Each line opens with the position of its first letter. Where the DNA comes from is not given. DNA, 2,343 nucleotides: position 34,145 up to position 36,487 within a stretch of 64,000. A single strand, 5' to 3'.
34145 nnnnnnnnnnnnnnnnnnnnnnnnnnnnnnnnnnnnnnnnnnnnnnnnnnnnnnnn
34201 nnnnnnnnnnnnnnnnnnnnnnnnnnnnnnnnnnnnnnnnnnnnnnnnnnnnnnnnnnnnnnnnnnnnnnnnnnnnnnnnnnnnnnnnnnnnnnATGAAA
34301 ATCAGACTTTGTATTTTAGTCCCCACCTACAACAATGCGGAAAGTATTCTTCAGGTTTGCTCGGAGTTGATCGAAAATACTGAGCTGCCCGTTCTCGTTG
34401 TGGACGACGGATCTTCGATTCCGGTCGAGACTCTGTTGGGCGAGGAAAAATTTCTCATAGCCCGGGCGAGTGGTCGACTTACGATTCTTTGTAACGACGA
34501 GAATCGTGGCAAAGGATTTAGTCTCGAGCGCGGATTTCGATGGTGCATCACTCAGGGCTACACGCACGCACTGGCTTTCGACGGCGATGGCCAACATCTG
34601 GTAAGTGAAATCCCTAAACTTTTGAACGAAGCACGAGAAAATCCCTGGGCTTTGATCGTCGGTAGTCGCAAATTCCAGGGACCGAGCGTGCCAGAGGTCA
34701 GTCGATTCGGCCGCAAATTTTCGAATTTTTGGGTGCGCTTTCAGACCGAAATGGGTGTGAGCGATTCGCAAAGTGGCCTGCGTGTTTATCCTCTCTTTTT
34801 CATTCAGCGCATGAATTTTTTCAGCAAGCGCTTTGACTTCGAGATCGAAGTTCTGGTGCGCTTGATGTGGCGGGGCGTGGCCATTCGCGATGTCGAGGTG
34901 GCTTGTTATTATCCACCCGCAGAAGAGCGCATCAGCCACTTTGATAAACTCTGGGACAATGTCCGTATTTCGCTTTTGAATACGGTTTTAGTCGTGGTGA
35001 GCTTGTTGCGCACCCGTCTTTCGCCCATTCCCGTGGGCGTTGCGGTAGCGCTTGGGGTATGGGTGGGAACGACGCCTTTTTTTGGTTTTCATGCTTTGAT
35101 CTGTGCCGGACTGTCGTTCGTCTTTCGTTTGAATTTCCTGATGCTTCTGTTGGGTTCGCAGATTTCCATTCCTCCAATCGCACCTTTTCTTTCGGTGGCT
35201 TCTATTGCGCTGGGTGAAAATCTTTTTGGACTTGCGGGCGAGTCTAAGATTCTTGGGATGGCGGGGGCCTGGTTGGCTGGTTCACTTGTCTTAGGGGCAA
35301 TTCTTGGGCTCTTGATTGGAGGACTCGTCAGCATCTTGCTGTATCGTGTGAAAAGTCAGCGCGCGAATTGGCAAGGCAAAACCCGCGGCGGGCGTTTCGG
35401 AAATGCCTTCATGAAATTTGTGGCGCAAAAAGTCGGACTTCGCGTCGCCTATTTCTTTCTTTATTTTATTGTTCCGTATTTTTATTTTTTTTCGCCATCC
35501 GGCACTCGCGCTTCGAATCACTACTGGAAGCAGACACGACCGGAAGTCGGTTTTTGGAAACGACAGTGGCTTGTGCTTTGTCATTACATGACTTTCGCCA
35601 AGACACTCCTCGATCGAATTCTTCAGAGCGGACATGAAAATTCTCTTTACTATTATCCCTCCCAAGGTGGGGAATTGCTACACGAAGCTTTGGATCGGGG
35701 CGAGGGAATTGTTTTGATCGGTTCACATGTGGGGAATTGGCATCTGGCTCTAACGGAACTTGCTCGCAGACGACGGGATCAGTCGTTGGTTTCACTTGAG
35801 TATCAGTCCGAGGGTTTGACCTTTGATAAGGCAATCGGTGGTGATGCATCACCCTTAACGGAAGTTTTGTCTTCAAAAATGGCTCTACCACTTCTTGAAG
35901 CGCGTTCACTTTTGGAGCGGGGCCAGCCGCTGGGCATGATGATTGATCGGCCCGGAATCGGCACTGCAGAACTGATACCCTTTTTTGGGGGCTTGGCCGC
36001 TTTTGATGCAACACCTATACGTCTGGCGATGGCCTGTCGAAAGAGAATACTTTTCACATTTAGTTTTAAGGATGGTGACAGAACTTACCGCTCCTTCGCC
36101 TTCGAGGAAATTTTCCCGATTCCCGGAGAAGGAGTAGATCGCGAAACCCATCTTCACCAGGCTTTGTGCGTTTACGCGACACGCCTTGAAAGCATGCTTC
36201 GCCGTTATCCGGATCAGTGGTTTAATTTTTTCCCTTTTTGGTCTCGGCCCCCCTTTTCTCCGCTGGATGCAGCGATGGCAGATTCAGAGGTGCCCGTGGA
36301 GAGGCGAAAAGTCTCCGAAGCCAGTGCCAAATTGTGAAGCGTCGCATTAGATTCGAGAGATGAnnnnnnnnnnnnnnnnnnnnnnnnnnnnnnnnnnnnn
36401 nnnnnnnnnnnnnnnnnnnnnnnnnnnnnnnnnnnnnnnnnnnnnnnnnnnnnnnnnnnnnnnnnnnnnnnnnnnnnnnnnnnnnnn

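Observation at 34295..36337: Single polypeptide fusing a GT2 glycosyltransferase, a multi-TM domain and an LpxL/HtrB-like acyltransferase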

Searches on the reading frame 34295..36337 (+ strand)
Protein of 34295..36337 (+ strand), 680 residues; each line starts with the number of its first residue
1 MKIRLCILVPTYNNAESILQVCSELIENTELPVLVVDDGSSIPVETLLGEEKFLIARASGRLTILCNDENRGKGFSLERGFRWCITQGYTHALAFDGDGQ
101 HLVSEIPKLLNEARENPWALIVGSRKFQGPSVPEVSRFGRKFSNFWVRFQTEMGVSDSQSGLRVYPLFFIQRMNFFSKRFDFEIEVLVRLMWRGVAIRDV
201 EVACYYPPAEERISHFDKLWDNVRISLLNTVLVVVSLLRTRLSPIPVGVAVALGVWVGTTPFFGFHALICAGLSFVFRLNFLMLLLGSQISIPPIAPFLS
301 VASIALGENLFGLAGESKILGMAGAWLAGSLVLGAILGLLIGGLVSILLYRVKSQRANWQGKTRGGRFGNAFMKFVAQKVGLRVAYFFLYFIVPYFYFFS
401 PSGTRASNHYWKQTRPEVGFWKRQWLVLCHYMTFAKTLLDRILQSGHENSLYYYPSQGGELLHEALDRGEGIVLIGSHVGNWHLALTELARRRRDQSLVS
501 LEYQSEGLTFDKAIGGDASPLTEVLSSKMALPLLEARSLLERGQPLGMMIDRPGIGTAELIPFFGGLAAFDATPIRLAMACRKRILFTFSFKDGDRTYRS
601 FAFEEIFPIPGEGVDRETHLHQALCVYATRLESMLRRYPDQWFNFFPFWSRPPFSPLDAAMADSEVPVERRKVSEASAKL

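Call 3: search_protein_families(library=pfam, proteins=[window:34295-36337:+], max_evalue=0.01)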
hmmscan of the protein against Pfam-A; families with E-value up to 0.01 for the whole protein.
window:34295-36337:+ (680 aa): 3 families
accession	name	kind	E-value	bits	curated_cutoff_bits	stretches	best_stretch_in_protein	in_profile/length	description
PF09835.14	DUF2062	-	1.6e-13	51.3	27.4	1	236-356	10-145/147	Uncharacterized protein conserved in bacteria (DUF2062)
PF00535.33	Glycos_transf_2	-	1.3e-11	45.2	23.3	1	6-141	1-131/168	Glycosyl transferase family 2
PF03279.18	Lip_A_acyltrans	-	3.6e-06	26.8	22.3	1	456-649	107-293/295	Bacterial lipid A biosynthesis acyltransferase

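Call 4: search_protein_families(library=ncbifam, proteins=[window:34295-36337:+], max_evalue=0.01)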
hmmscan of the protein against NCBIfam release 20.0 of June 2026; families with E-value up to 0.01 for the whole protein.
window:34295-36337:+ (680 aa): 12 families
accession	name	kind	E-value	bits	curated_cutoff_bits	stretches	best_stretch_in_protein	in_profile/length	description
TIGR04182.1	glyco_TIGR04182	equivalog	1.7e-13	50.7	325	1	5-226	2-211/293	S-layer glycoprotein N-glycosyltransferase AglJ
NF058614.1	PPMAGASynPpgS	equivalog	7.1e-12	45.2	370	1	7-178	4-170/226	polyprenyl-phospho-N-acetylgalactosaminyl synthase PpgS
NF047382.1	T4SS_eff_BspA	equivalog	1.3e-05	25.1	300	1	237-310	36-109/179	type IV secretion system effector BspA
NF006438.0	PRK08734.1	equivalog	3.6e-05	23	363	1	455-642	98-278/305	lauroyl acyltransferase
NF005919.0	PRK07920.1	equivalog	8.8e-05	21.7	209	1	457-650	106-294/311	phosphatidylinositol mannoside acyltransferase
NF006270.0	PRK08419.1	equivalog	0.00011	21.7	248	1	426-646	67-285/298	lipid A biosynthesis lauroyl acyltransferase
TIGR03937.1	PgaC_IcaA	equivalog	0.00044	19.3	422.3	1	5-84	47-124/407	poly-beta-1,6-N-acetyl-D-glucosamine synthase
NF047588.1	GlcsyltransPgfSStrep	equivalog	0.00061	19.1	500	1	4-163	2-157/308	glycosyltransferase PgfS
NF006487.0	PRK08905.1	equivalog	0.0018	17.4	281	0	456-492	88-124/290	lysophospholipid acyltransferase family protein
NF041875.1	EPS_EpsD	equivalog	0.0023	17.4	370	1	6-80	2-74/325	exopolysaccharide biosynthesis glycosyltransferase EpsD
TIGR03546.1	TIGR03546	subfamily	0.0029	17.5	79.45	0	238-319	10-90/154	TIGR03546 family protein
NF004190.0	PRK05645.1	equivalog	0.0072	15.5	377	0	457-484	99-126/295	lysophospholipid acyltransferase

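Call 9: find_homologous_proteins(query=window:34295-36334:+, max_evalue=0.00001)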
Query window:34295-36334:+ (680 aa): 1388 proteins with E <= 0.00001 among 8000 candidates; the best 120 are listed.
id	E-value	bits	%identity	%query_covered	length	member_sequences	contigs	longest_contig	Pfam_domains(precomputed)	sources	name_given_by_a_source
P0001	0.0e+0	1561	100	100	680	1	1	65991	PF03279.19,PF00535.33,PF09835.15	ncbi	-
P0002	2.4e-204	698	48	96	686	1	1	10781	PF03279.19,PF00535.33,PF09835.15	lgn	-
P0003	4.4e-204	697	48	100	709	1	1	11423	PF03279.19,PF00535.33,PF09835.15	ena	-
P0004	9.3e-200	683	47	100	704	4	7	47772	PF03279.19,PF00535.33,PF09835.15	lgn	-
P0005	4.6e-198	678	47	99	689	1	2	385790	PF03279.19,PF00535.33,PF09835.15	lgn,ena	-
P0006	4.6e-196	671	44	99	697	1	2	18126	PF03279.19,PF00535.33,PF09835.15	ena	-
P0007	5.6e-196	671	47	97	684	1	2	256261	PF03279.19,PF00535.33,PF09835.15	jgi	jgi:predicted LPLAT superfamily acyltransferase/glycosyltransferase involved in cell wall biosynthes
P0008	1.9e-195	669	47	96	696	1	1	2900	PF03279.19,PF00535.33,PF09835.15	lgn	-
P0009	2.5e-195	669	47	99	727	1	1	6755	PF03279.19,PF00535.33,PF09835.15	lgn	-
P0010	6.4e-195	667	47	97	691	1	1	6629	PF03279.19,PF00535.33,PF09835.15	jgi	jgi:predicted LPLAT superfamily acyltransferase/uncharacterized protein (DUF2062 family)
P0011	5.4e-193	661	48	96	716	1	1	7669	PF03279.19,PF00535.33,PF09835.15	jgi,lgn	-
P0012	6.8e-193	660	46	100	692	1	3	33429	PF03279.19,PF00535.33,PF09835.15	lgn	-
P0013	3.8e-192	658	46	96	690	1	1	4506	PF03279.19,PF00535.33,PF09835.15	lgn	-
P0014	4.4e-192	658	45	99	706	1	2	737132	PF03279.19,PF00535.33,PF09835.15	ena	-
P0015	4.5e-192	658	48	96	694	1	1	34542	PF03279.19,PF00535.33,PF09835.15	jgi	jgi:predicted LPLAT superfamily acyltransferase/glycosyltransferase involved in cell wall biosynthes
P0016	1.2e-191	656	45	97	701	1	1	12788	PF03279.19,PF00535.33,PF09835.15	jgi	jgi:predicted LPLAT superfamily acyltransferase/uncharacterized protein (DUF2062 family)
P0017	1.9e-191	656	46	98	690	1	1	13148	PF03279.19,PF00535.33,PF09835.15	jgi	jgi:predicted LPLAT superfamily acyltransferase/uncharacterized protein (DUF2062 family)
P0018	8.0e-191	654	46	99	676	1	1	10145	PF03279.19,PF00535.33,PF09835.15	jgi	jgi:predicted LPLAT superfamily acyltransferase/glycosyltransferase involved in cell wall biosynthes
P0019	2.5e-190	652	46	99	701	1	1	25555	PF03279.19,PF00535.33,PF09835.15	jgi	jgi:predicted LPLAT superfamily acyltransferase/glycosyltransferase involved in cell wall biosynthes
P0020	3.0e-190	652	46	97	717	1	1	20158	PF03279.19,PF00535.33,PF09835.15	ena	-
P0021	7.0e-190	651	45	97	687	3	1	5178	PF03279.19,PF00535.33,PF09835.15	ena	-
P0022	1.1e-188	647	46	98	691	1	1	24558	PF03279.19,PF00535.33,PF09835.15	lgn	-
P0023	1.1e-187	643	45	96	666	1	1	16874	PF03279.19,PF00535.33,PF09835.15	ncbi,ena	-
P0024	1.7e-187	643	46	96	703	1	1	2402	PF03279.19,PF00535.33,PF09835.15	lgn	-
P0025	5.8e-187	641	43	96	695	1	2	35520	PF03279.19,PF00535.33,PF09835.15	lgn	-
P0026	8.2e-187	640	45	99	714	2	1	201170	PF03279.19,PF00535.33,PF09835.15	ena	-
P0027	1.6e-186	639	45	97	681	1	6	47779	PF03279.19,PF00535.33,PF09835.15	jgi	jgi:predicted LPLAT superfamily acyltransferase/glycosyltransferase involved in cell wall biosynthes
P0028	4.3e-186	638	44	96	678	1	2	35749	PF03279.19,PF00535.33,PF09835.15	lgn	-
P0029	1.1e-184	633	44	96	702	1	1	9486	PF03279.19,PF00535.33,PF09835.15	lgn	-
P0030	5.7e-184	631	45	96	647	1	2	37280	PF03279.19,PF00535.33,PF09835.15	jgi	jgi:predicted LPLAT superfamily acyltransferase/glycosyltransferase involved in cell wall biosynthes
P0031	5.6e-183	628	44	96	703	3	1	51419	PF03279.19,PF00535.33,PF09835.15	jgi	jgi:predicted LPLAT superfamily acyltransferase/glycosyltransferase involved in cell wall biosynthes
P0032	7.1e-183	627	46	96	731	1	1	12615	PF03279.19,PF00535.33,PF09835.15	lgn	-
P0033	1.9e-182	626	44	97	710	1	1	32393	PF03279.19,PF00535.33,PF09835.15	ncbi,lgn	-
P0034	3.8e-182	625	45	96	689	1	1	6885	PF03279.19,PF00535.33,PF09835.15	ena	-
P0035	4.9e-182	625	43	98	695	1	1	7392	PF03279.19,PF00535.33,PF09835.15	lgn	-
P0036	6.5e-182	624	45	97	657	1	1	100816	PF03279.19,PF00535.33,PF09835.15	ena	-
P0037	7.5e-182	624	44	96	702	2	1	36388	PF03279.19,PF00535.33,PF09835.15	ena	-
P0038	1.6e-181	623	44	96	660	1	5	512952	PF03279.19,PF00535.33,PF09835.15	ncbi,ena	-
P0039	3.2e-181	622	45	97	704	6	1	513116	PF03279.19,PF00535.33,PF09835.15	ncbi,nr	ncbi:MAG: DUF2062 domain-containing protein [Bdellovibrionaceae bacterium]|nr:DUF2062 domain-contain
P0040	3.6e-181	622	43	97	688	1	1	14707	PF03279.19,PF00535.33,PF09835.15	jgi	jgi:predicted LPLAT superfamily acyltransferase/glycosyltransferase involved in cell wall biosynthes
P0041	1.1e-180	620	44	98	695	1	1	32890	PF03279.19,PF00535.33,PF09835.15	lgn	-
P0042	1.7e-180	620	43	100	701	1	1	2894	PF03279.19,PF00535.33,PF09835.15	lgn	-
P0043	2.6e-180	619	44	96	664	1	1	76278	PF03279.19,PF00535.33,PF09835.15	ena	-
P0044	3.8e-180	618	44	96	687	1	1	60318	PF03279.19,PF00535.33,PF09835.15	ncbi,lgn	ncbi:MAG: DUF2062 domain-containing protein [Bdellovibrionales bacterium]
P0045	1.0e-179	617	42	96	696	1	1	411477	PF03279.19,PF00535.33,PF09835.15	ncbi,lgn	-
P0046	1.0e-179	617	44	99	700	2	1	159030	PF03279.19,PF00535.33,PF09835.15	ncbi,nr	ncbi:MAG: DUF2062 domain-containing protein [Bdellovibrionales bacterium]|nr:DUF2062 domain-containi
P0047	1.6e-179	616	44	96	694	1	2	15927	PF03279.19,PF00535.33,PF09835.15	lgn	-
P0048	1.7e-179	616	45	96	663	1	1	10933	PF03279.19,PF00535.33,PF09835.15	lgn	-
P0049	2.0e-179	616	44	96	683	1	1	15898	PF03279.19,PF00535.33,PF09835.15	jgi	jgi:predicted LPLAT superfamily acyltransferase/glycosyltransferase involved in cell wall biosynthes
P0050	1.0e-178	614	44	96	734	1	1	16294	PF03279.19,PF00535.33,PF09835.15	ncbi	-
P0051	1.2e-178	613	46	96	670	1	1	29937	PF03279.19,PF00535.33,PF09835.15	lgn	-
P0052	1.5e-178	613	43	98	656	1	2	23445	PF03279.19,PF00535.33,PF09835.15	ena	-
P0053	1.7e-178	613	44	96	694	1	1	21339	PF03279.19,PF00535.33,PF09835.15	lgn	-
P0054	2.5e-178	612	44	96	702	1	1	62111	PF03279.19,PF00535.33,PF09835.15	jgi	jgi:predicted LPLAT superfamily acyltransferase/glycosyltransferase involved in cell wall biosynthes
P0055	2.9e-178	612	44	96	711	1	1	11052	PF03279.19,PF00535.33,PF09835.15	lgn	-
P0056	3.0e-178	612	44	96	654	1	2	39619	PF03279.19,PF00535.33,PF09835.15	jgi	jgi:predicted LPLAT superfamily acyltransferase/glycosyltransferase involved in cell wall biosynthes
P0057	4.2e-178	612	45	96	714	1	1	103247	PF03279.19,PF00535.33,PF09835.15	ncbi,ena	-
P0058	4.3e-178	612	44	96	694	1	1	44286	PF03279.19,PF00535.33,PF09835.15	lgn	-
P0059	9.3e-178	610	43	98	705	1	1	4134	PF03279.19,PF00535.33,PF09835.15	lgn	-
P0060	1.2e-177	610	42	96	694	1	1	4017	PF03279.19,PF00535.33,PF09835.15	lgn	-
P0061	1.4e-177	610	43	96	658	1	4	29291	PF03279.19,PF00535.33,PF09835.15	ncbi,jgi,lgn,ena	-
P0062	2.4e-177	609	42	96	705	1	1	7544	PF03279.19,PF00535.33,PF09835.15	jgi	-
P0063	2.8e-177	609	43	97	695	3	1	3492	PF03279.19,PF00535.33,PF09835.15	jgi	jgi:predicted LPLAT superfamily acyltransferase/glycosyltransferase involved in cell wall biosynthes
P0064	7.2e-177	608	45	96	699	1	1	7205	PF03279.19,PF00535.33,PF09835.15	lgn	-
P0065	7.3e-177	607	44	95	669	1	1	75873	PF03279.19,PF00535.33,PF09835.15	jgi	jgi:predicted LPLAT superfamily acyltransferase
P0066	9.1e-177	607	43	96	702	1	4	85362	PF03279.19,PF00535.33,PF09835.15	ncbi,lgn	-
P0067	1.1e-176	607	42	96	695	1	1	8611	PF03279.19,PF00535.33,PF09835.15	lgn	-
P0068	1.2e-176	607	44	96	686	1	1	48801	PF03279.19,PF00535.33,PF09835.15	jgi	jgi:predicted LPLAT superfamily acyltransferase/glycosyltransferase involved in cell wall biosynthes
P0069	1.3e-176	607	44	96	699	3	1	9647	PF13641.13,PF03279.19,PF00535.33,PF09835.15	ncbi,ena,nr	ncbi:MAG TPA: DUF2062 domain-containing protein [Bdellovibrionales bacterium]|nr:DUF2062 domain-cont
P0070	1.4e-176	607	42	96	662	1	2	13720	PF03279.19,PF00535.33,PF09835.15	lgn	-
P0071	3.1e-176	605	44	97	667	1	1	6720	PF03279.19,PF00535.33,PF09835.15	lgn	-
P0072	5.5e-176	605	43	96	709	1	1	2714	PF03279.19,PF00535.33,PF09835.15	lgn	-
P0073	6.0e-176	604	43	98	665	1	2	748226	PF03279.19,PF00535.33,PF09835.15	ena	-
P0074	6.5e-176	604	43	98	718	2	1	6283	PF03279.19,PF00535.33,PF09835.15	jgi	jgi:predicted LPLAT superfamily acyltransferase/glycosyltransferase involved in cell wall biosynthes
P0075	7.5e-176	604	45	96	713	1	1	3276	PF00535.33,PF09835.15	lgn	-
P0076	1.4e-175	603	43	96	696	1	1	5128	PF03279.19,PF00535.33,PF09835.15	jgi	-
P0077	1.8e-175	603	43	96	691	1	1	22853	PF03279.19,PF00535.33,PF09835.15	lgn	-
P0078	2.0e-175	603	43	100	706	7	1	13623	PF00535.33,PF09835.15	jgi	jgi:predicted LPLAT superfamily acyltransferase/glycosyltransferase involved in cell wall biosynthes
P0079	2.4e-175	602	45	96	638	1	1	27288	PF03279.19,PF00535.33,PF09835.15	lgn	-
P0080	4.3e-175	602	44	100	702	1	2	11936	PF03279.19,PF00535.33,PF09835.15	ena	-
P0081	4.8e-175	601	44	98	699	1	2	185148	PF03279.19,PF00535.33,PF09835.15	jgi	jgi:predicted LPLAT superfamily acyltransferase/uncharacterized protein (DUF2062 family)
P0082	5.5e-175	601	45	96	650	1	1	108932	PF03279.19,PF00535.33,PF09835.15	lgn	-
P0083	9.5e-175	601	42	100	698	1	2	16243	PF00535.33,PF09835.15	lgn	-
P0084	1.5e-174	600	41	100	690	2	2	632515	PF13641.13,PF03279.19,PF00535.33,PF09835.15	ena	-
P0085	1.6e-174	600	43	96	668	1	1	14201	PF03279.19,PF00535.33,PF09835.15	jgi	jgi:predicted LPLAT superfamily acyltransferase/glycosyltransferase involved in cell wall biosynthes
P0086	4.3e-174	598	42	96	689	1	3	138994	PF13641.13,PF03279.19,PF00535.33,PF09835.15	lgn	-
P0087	1.1e-173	597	43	99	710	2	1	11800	PF03279.19,PF00535.33,PF09835.15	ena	-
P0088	1.2e-173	597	45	96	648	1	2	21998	PF03279.19,PF00535.33,PF09835.15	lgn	-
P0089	1.2e-173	597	42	99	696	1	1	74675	PF03279.19,PF00535.33,PF09835.15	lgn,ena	-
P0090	1.4e-173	597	43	96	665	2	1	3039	PF03279.19,PF00535.33,PF09835.15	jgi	jgi:predicted LPLAT superfamily acyltransferase/glycosyltransferase involved in cell wall biosynthes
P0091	3.1e-173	595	42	96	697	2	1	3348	PF03279.19,PF00535.33,PF09835.15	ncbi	-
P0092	3.3e-173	595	43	100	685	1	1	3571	PF03279.19,PF00535.33,PF09835.15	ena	-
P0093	4.4e-173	595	41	100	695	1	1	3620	PF03279.19,PF00535.33,PF09835.15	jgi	jgi:predicted LPLAT superfamily acyltransferase/glycosyltransferase involved in cell wall biosynthes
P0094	7.2e-173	594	43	98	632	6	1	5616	PF03279.19,PF00535.33,PF09835.15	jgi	jgi:predicted LPLAT superfamily acyltransferase/plasmid maintenance system antidote protein VapI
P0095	1.3e-172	593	43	96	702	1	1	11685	PF03279.19,PF00535.33,PF09835.15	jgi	jgi:predicted LPLAT superfamily acyltransferase/glycosyltransferase involved in cell wall biosynthes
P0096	1.7e-172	593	43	100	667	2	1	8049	PF13641.13,PF03279.19,PF00535.33,PF09835.15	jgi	-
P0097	2.3e-172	593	43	98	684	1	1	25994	PF03279.19,PF00535.33,PF09835.15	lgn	-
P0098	2.4e-172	593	42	96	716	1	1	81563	PF03279.19,PF00535.33,PF09835.15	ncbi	-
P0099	3.2e-172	592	42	99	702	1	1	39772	PF03279.19,PF00535.33,PF09835.15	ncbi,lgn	-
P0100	3.8e-172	592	44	96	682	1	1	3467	PF03279.19,PF00535.33,PF09835.15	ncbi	-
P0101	5.2e-172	591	43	98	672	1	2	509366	PF03279.19,PF00535.33,PF09835.15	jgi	jgi:predicted LPLAT superfamily acyltransferase/glycosyltransferase involved in cell wall biosynthes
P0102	5.9e-172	591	43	96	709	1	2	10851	PF03279.19,PF00535.33,PF09835.15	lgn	-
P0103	6.6e-172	591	44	96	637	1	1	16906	PF03279.19,PF00535.33,PF09835.15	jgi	jgi:predicted LPLAT superfamily acyltransferase/glycosyltransferase involved in cell wall biosynthes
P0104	7.7e-172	591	43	99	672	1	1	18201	PF03279.19,PF00535.33,PF09835.15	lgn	-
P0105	1.5e-171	590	43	99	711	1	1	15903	PF03279.19,PF00535.33,PF09835.15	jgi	jgi:predicted LPLAT superfamily acyltransferase/uncharacterized protein (DUF2062 family)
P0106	4.3e-171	588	43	96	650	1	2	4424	PF03279.19,PF00535.33,PF09835.15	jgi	jgi:predicted LPLAT superfamily acyltransferase/uncharacterized protein (DUF2062 family)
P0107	9.6e-171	587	43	96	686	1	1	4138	PF03279.19,PF00535.33,PF09835.15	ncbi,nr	ncbi:MAG: DUF2062 domain-containing protein [Proteobacteria bacterium]|nr:MAG: DUF2062 domain-contai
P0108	1.1e-170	587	40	96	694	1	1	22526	PF03279.19,PF00535.33,PF09835.15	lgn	-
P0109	1.4e-170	587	43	98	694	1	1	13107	PF03279.19,PF00535.33,PF09835.15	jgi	jgi:predicted LPLAT superfamily acyltransferase/uncharacterized protein (DUF2062 family)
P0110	2.5e-170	586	42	97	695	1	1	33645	PF03279.19,PF00535.33,PF09835.15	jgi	-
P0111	3.6e-170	585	41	96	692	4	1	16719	PF03279.19,PF00535.33,PF09835.15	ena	-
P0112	4.6e-170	585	45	92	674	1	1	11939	PF03279.19,PF00535.33,PF09835.15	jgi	-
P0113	1.4e-169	583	42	95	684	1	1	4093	PF03279.19,PF00535.33,PF09835.15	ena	-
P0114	1.6e-169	583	43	96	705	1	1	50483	PF03279.19,PF00535.33,PF09835.15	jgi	-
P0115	1.8e-169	583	42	98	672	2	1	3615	PF03279.19,PF00535.33,PF09835.15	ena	-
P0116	2.5e-169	583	41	100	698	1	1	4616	PF03279.19,PF00535.33,PF09835.15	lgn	-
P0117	5.7e-169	581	41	100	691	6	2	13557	PF03279.19,PF00535.33,PF09835.15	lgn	-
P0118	7.9e-169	581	40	98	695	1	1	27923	PF03279.19,PF00535.33,PF09835.15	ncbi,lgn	-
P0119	8.9e-169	581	44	96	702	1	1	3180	PF03279.19,PF00535.33,PF09835.15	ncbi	-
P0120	8.9e-169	581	42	100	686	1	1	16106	PF03279.19,PF00535.33,PF09835.15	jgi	jgi:predicted LPLAT superfamily acyltransferase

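Call 19: search_solved_structures(query=window:34295-36334:+, max_evalue=0.01, show_alignments=0)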
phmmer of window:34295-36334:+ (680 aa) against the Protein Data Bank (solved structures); distinct sequences matched with E-value up to 0.01: 3.
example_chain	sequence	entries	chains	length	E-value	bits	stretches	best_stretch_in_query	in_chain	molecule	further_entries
5f2t_A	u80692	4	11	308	0.0011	20.2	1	462-650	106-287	Phosphatidylinositol mannoside acyltransferase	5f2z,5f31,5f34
5oce_A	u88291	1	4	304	0.0012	20.1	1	462-650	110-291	Phosphatidylinositol mannoside acyltransferase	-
7ojt_A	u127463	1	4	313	0.0012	20.1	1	462-650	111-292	Phosphatidylinositol mannoside acyltransferase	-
